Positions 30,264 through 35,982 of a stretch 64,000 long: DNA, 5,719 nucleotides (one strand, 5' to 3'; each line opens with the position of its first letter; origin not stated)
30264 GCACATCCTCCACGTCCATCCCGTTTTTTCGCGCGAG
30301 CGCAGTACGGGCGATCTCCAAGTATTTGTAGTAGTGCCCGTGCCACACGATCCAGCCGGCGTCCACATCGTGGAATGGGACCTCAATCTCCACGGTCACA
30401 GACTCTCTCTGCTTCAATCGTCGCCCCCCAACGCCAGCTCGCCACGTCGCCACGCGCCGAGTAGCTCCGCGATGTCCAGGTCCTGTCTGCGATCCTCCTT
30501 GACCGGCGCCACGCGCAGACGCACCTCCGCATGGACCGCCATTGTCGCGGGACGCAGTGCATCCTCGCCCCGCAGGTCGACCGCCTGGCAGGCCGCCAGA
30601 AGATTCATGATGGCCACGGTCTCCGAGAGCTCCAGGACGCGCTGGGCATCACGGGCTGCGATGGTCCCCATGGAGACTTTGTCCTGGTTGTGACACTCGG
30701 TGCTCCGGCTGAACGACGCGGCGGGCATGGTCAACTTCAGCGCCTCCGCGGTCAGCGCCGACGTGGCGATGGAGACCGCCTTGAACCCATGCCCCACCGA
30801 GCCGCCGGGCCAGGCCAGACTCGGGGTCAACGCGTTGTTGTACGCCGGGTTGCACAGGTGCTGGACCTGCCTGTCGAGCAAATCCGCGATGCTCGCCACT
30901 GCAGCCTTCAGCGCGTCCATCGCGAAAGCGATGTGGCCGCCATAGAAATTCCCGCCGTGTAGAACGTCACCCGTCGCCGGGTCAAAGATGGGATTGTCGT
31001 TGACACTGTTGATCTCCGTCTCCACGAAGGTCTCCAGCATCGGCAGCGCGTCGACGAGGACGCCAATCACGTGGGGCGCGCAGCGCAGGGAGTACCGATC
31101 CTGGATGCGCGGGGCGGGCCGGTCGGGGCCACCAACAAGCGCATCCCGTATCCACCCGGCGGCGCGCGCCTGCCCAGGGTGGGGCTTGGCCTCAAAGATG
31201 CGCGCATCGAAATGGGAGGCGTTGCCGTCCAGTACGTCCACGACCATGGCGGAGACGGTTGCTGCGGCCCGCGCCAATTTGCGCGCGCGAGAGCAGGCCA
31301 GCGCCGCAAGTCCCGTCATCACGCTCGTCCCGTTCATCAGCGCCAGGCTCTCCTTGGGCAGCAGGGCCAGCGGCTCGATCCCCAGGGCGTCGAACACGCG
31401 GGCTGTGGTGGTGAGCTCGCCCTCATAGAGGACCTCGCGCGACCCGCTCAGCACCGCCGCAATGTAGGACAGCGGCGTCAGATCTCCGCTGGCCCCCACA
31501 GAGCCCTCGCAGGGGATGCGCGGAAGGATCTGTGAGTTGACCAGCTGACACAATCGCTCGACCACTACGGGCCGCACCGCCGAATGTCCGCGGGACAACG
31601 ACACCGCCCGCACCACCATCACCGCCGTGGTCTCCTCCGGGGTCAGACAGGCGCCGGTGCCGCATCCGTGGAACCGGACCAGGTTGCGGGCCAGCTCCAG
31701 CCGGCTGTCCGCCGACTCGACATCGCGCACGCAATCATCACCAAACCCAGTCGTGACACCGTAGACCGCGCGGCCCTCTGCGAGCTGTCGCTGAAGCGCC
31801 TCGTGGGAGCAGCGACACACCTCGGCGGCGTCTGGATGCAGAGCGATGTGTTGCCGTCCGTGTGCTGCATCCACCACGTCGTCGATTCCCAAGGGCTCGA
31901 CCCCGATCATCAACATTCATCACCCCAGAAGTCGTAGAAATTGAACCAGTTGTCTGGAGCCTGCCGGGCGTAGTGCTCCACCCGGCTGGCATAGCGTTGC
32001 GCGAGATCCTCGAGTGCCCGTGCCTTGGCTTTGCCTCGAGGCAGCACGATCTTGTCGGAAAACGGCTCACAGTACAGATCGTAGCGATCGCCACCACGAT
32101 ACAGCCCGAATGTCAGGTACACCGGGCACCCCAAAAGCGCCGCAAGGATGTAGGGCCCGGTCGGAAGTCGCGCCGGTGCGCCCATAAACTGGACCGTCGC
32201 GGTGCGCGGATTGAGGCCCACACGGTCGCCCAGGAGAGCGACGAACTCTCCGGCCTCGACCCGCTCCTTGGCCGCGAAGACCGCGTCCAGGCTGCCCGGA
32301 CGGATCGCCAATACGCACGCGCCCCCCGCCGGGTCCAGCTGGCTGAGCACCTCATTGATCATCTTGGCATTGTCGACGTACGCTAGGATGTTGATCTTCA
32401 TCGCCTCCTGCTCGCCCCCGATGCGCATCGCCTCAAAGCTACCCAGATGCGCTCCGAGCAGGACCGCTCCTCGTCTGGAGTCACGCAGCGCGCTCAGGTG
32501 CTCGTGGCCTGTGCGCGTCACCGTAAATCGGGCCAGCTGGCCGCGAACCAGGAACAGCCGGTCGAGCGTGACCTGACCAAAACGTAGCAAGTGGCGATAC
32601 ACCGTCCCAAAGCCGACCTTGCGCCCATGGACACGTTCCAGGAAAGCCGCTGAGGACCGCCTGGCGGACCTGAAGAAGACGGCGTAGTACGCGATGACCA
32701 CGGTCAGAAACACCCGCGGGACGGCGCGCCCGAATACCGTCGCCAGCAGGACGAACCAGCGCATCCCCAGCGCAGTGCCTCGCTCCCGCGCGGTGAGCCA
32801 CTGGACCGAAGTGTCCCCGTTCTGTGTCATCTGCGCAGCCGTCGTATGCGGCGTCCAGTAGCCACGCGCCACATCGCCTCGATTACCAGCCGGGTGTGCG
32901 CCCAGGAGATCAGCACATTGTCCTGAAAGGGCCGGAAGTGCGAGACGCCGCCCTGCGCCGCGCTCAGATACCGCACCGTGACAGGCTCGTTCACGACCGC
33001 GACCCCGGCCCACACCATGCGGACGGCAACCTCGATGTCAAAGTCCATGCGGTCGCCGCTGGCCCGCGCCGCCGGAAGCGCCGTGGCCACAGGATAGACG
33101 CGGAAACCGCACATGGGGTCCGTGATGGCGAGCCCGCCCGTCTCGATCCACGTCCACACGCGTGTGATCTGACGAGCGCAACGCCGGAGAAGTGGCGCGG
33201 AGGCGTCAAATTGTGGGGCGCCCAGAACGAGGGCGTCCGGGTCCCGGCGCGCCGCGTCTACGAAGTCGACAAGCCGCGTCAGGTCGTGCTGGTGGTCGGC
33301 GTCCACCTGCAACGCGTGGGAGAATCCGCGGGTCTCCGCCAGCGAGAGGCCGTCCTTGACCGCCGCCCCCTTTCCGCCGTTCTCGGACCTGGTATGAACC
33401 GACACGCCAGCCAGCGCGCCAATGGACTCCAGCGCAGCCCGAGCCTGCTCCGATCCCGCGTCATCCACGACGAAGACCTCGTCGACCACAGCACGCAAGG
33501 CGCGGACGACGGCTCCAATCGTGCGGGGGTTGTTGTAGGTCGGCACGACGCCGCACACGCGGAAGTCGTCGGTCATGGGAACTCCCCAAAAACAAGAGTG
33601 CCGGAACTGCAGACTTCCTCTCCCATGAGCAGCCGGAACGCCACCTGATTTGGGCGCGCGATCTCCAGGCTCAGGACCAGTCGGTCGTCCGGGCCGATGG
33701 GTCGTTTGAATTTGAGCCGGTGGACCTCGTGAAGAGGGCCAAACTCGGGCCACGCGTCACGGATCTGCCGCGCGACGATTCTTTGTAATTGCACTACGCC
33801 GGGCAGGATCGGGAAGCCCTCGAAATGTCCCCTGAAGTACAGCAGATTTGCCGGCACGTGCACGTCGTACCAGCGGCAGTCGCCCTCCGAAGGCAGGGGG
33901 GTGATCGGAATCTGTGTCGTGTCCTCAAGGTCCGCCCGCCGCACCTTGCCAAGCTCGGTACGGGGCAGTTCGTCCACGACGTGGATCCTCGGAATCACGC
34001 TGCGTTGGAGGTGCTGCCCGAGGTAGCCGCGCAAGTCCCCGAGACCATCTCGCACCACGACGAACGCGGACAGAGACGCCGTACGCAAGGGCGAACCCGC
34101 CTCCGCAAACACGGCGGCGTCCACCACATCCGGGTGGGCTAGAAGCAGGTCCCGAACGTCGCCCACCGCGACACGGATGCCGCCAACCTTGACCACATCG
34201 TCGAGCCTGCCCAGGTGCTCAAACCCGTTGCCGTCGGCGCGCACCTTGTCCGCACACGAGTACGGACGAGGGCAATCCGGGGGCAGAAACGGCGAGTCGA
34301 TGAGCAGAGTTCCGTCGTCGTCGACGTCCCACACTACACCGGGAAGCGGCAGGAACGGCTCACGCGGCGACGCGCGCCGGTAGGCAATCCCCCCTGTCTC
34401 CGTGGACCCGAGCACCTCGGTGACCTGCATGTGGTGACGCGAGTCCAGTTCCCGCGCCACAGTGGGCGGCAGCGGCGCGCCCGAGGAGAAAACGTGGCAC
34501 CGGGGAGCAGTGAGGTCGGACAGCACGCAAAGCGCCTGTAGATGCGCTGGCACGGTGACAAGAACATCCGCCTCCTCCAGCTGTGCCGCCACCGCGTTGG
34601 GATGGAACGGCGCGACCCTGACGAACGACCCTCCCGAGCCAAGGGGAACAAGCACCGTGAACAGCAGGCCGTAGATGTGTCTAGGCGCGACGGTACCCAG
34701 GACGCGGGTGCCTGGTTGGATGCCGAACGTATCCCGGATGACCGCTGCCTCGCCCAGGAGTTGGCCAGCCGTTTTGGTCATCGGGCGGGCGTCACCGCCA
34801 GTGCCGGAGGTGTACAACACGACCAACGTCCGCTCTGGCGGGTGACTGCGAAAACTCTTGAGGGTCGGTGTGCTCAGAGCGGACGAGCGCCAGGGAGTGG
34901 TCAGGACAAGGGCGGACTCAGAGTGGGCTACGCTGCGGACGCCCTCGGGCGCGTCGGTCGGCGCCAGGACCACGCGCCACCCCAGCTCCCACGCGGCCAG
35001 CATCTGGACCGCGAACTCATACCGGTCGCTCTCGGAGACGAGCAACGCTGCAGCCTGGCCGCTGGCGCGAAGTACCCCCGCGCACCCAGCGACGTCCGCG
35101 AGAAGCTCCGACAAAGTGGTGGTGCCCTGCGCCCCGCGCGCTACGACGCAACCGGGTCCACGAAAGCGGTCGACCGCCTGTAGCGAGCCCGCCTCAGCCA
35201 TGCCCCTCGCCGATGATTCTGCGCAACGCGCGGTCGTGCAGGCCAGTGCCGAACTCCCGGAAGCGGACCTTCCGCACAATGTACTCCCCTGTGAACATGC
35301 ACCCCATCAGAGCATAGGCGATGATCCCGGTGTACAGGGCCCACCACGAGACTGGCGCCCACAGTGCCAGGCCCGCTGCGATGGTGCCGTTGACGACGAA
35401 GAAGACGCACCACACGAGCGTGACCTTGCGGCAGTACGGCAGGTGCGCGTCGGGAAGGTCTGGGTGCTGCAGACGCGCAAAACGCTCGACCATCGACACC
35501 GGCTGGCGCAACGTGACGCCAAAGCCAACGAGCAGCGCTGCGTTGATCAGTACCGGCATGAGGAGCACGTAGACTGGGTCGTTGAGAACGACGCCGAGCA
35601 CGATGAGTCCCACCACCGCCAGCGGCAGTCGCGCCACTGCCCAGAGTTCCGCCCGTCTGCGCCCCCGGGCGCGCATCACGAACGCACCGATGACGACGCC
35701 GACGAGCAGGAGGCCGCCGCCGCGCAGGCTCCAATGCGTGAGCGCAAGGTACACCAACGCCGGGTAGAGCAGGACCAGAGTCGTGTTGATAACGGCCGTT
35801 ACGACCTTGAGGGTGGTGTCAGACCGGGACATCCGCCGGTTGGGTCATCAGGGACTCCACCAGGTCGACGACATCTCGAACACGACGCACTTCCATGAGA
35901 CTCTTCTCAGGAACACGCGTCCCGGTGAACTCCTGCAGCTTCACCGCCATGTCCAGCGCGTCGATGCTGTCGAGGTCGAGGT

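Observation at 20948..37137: Complete 17-gene aryl-polyene/flexirubin/xanthomonadin-type cluster, present twice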

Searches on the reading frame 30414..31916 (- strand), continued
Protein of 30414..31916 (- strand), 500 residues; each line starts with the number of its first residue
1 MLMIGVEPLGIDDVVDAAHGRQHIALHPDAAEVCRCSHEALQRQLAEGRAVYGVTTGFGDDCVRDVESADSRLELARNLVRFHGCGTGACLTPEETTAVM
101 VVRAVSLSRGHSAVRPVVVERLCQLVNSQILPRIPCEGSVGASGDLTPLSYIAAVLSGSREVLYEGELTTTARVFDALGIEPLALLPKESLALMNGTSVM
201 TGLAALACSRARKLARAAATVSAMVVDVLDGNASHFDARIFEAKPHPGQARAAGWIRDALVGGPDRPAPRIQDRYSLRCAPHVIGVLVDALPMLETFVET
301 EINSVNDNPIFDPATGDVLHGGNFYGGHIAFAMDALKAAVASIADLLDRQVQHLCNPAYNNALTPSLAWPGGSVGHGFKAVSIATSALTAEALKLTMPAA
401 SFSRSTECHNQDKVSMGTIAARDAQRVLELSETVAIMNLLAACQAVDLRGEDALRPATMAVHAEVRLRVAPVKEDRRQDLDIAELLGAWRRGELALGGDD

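Call 35: search_solved_structures(query=window:30414-31916:-, max_evalue=1e-77, show_alignments=3)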
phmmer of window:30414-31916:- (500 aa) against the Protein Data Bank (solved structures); distinct sequences matched with E-value up to 1e-77: 3.
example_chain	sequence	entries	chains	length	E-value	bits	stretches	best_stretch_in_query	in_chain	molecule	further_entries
2qve_A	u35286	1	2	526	6.8e-78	265.8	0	9-260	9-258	Tyrosine Aminomutase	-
2rjr_A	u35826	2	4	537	7.1e-78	265.7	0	9-260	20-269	Tyrosine aminomutase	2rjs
2ohy_A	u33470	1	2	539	7.2e-78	265.7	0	9-260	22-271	Tyrosine aminomutase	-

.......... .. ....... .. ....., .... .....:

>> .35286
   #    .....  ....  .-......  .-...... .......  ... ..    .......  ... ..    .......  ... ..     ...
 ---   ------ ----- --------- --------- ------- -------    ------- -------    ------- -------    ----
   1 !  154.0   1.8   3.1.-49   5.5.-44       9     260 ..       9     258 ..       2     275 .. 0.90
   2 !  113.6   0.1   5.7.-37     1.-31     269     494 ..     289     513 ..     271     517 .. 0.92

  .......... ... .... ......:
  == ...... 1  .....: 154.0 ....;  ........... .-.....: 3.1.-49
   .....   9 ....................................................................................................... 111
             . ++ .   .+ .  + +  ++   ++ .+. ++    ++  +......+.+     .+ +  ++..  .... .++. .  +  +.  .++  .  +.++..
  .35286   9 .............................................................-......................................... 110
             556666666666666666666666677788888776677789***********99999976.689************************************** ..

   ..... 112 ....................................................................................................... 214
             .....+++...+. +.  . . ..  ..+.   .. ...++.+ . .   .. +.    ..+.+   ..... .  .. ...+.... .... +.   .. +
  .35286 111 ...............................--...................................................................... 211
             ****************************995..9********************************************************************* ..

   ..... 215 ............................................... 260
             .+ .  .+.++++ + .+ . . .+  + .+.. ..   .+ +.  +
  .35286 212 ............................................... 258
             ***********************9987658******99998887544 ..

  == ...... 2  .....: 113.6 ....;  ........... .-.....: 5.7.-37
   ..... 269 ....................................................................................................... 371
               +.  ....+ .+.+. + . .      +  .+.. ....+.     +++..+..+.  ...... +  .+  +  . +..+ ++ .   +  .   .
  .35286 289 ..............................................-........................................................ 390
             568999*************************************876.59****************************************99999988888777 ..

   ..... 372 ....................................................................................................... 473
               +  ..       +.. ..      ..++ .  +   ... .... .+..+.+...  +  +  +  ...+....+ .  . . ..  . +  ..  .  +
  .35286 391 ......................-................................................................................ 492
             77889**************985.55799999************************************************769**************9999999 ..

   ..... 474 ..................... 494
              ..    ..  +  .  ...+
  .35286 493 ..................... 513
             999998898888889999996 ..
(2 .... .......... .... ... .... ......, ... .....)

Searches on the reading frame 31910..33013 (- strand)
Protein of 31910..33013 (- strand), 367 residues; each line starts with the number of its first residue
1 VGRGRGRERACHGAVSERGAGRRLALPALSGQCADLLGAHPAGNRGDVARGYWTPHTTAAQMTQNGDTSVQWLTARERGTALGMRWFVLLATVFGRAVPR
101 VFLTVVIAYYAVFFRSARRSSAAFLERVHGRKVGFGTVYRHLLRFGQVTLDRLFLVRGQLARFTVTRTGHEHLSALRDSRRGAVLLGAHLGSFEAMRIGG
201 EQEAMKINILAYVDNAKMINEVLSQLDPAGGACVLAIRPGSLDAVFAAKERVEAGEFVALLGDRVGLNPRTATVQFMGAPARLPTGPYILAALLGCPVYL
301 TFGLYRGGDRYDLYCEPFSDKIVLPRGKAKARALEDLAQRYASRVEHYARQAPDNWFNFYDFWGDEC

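Call 5: search_protein_families(library=pfam, proteins=[window:31910-33013:-], max_evalue=0.01)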
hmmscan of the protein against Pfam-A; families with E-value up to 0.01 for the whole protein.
window:31910-33013:- (367 aa): 2 families
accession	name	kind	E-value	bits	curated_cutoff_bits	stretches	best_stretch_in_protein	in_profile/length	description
PF03279.18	Lip_A_acyltrans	-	2.2e-10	40.6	22.3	1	166-360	106-290/295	Bacterial lipid A biosynthesis acyltransferase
PF13515.12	FUSC_2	-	7.6e-05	23.3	25.6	1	48-118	11-81/126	Fusaric acid resistance protein-like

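Call 8: search_protein_families(library=ncbifam, proteins=[window:31910-33013:-], max_evalue=0.001)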
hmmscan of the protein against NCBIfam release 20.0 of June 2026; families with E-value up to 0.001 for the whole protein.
window:31910-33013:- (367 aa): 4 families
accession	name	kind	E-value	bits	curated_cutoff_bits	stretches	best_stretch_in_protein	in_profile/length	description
NF005120.0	PRK06553.1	equivalog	9.4e-15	54.7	273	1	162-363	113-306/308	lipid A biosynthesis lauroyl acyltransferase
NF005919.0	PRK07920.1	equivalog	2.1e-12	46.7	209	1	161-365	99-295/311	phosphatidylinositol mannoside acyltransferase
NF006487.0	PRK08905.1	equivalog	2.7e-06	26.6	281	1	161-360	82-270/290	lysophospholipid acyltransferase family protein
NF006270.0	PRK08419.1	equivalog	3.2e-05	23.4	248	1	166-360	98-285/298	lipid A biosynthesis lauroyl acyltransferase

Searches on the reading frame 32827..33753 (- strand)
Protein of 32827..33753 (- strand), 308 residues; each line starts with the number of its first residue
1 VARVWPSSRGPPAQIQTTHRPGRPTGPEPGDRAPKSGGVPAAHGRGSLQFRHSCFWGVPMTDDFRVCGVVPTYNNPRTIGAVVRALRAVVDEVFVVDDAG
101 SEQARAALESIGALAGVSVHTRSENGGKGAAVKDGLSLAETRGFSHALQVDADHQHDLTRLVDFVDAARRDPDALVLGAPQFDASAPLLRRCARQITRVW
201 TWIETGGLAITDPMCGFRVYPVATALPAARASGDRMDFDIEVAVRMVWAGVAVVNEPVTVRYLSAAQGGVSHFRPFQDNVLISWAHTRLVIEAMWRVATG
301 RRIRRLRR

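Call 5: search_protein_families(library=pfam, proteins=[window:32827-33753:-], max_evalue=0.01)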
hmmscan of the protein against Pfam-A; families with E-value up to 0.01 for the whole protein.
window:32827-33753:- (308 aa): 1 family
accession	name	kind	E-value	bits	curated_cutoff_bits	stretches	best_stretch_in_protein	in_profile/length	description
PF00535.33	Glycos_transf_2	-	3.1e-13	50.4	23.3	1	69-183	3-118/168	Glycosyl transferase family 2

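Call 8: search_protein_families(library=ncbifam, proteins=[window:32827-33753:-], max_evalue=0.001)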
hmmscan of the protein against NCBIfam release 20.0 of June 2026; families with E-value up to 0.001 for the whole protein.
window:32827-33753:- (308 aa): 4 families
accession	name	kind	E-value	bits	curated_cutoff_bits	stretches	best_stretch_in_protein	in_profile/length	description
NF058614.1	PPMAGASynPpgS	equivalog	4.3e-16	59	370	1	69-264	5-200/226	polyprenyl-phospho-N-acetylgalactosaminyl synthase PpgS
TIGR04182.1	glyco_TIGR04182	equivalog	1.9e-10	40.6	325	1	66-288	2-216/293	S-layer glycoprotein N-glycosyltransferase AglJ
NF010496.0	PRK13915.1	equivalog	0.00068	18.8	262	1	64-137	31-113/307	glucosyl-3-phosphoglycerate synthase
NF041875.1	EPS_EpsD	equivalog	0.00085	18.8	370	0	69-206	4-146/325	exopolysaccharide biosynthesis glycosyltransferase EpsD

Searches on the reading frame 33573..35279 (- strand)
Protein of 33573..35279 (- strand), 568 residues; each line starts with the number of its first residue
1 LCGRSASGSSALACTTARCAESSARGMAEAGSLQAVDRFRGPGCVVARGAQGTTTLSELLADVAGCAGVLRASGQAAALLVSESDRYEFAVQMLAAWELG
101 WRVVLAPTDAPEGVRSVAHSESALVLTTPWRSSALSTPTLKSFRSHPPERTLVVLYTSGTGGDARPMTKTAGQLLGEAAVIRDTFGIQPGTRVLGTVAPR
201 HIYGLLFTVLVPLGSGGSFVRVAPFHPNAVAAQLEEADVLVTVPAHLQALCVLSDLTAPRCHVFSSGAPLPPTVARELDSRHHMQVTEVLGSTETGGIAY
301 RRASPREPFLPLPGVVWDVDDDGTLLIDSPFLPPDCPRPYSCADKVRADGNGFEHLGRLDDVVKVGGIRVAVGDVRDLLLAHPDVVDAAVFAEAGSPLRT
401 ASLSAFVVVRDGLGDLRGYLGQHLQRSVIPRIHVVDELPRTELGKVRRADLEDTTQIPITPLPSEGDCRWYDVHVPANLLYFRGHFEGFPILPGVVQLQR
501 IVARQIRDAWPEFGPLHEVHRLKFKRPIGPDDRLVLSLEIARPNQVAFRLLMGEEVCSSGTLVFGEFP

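Call 5: search_protein_families(library=pfam, proteins=[window:33573-35279:-], max_evalue=0.01)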
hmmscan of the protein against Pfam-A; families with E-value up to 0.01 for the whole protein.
window:33573-35279:- (568 aa): 4 families
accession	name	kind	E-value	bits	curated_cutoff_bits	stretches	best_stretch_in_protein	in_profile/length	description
PF00501.34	AMP-binding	-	1e-20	74.4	29.9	1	47-320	16-356/384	AMP-binding enzyme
PF13193.12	AMP-binding_C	-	4.6e-08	34.3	24.5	1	378-445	5-76/76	AMP-binding enzyme C-terminal domain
PF07977.19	FabA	-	2.2e-05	24.6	23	1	474-542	32-112/138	FabA-like domain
PF22818.2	ApeI-like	-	0.00046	20.9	28.5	1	475-539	22-85/119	ApeI dehydratase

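Call 8: search_protein_families(library=ncbifam, proteins=[window:33573-35279:-], max_evalue=0.001)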
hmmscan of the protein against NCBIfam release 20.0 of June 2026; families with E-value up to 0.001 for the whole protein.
window:33573-35279:- (568 aa): 70 families (the best 25 are shown)
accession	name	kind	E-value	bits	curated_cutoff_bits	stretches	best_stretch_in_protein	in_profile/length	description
TIGR02372.1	4_coum_CoA_lig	equivalog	7.2e-38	130.3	334.7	1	149-447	95-386/386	4-coumarate--CoA ligase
NF004837.0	PRK06187.1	subfamily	3.9e-25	88.1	476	2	349-453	411-520/531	long-chain-fatty-acid--CoA ligase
NF005858.0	PRK07787.1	subfamily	1.5e-21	76.4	575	2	357-452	371-469/471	acyl-CoA synthetase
NF006167.0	PRK08308.1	equivalog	1.1e-17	64.1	513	2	350-452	303-408/414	acyl-CoA synthetase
NF005702.0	PRK07514.1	subfamily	7.3e-17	60.9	558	2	152-296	160-308/506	malonyl-CoA synthase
TIGR01733.1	AA-adenyl-dom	subfamily_domain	1.1e-16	60.7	317.4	2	327-390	345-409/409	amino acid adenylation domain-containing protein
TIGR02262.1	benz_CoA_lig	subfamily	1.2e-15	57.2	375.25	1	346-452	393-506/508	benzoate-CoA ligase family protein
NF038078.1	NRPS_MxcG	equivalog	1.3e-15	55.8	2300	1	334-456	835-961/1442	myxochelin non-ribosomal peptide synthetase MxcG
TIGR02188.1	Ac_CoA_lig_AcsA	equivalog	3.7e-15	55.2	724.95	1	336-449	477-599/629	acetate--CoA ligase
NF003313.0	PRK04319.1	equivalog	1.7e-14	53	729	1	340-449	438-555/574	acetate--CoA ligase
NF004808.0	PRK06155.1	equivalog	1.2e-13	50.2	722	1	344-454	406-521/542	ATP-dependent acyl-CoA ligase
TIGR03208.1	cyc_hxne_CoA_lg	equivalog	1.5e-13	50.4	792.3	2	348-451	427-536/538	cyclohexanecarboxylate-CoA ligase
NF001208.0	PRK00174.1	subfamily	2.7e-13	49.1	657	1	337-449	494-614/649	acetate--CoA ligase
NF004511.1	PRK05852.1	equivalog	5.4e-13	48.4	650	2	356-453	401-502/505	FadD7 family fatty acid--CoA ligase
NF004822.0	PRK06178.1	equivalog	5.5e-13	48.4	782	1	349-455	457-567/571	acyl-CoA synthetase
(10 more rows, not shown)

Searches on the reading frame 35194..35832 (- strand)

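Call 5: search_protein_families(library=pfam, proteins=[window:35194-35832:-], max_evalue=0.01)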
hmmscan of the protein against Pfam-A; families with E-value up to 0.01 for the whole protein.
window:35194-35832:- (212 aa): 1 family
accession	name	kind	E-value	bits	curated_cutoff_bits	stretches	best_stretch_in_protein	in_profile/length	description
PF04279.20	IspA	-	0.006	17.2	28.7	1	42-188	29-172/176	Intracellular septation protein A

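Call 8: search_protein_families(library=ncbifam, proteins=[window:35194-35832:-], max_evalue=0.001)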
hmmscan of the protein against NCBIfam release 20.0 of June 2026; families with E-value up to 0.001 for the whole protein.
window:35194-35832:- (212 aa): 0 families
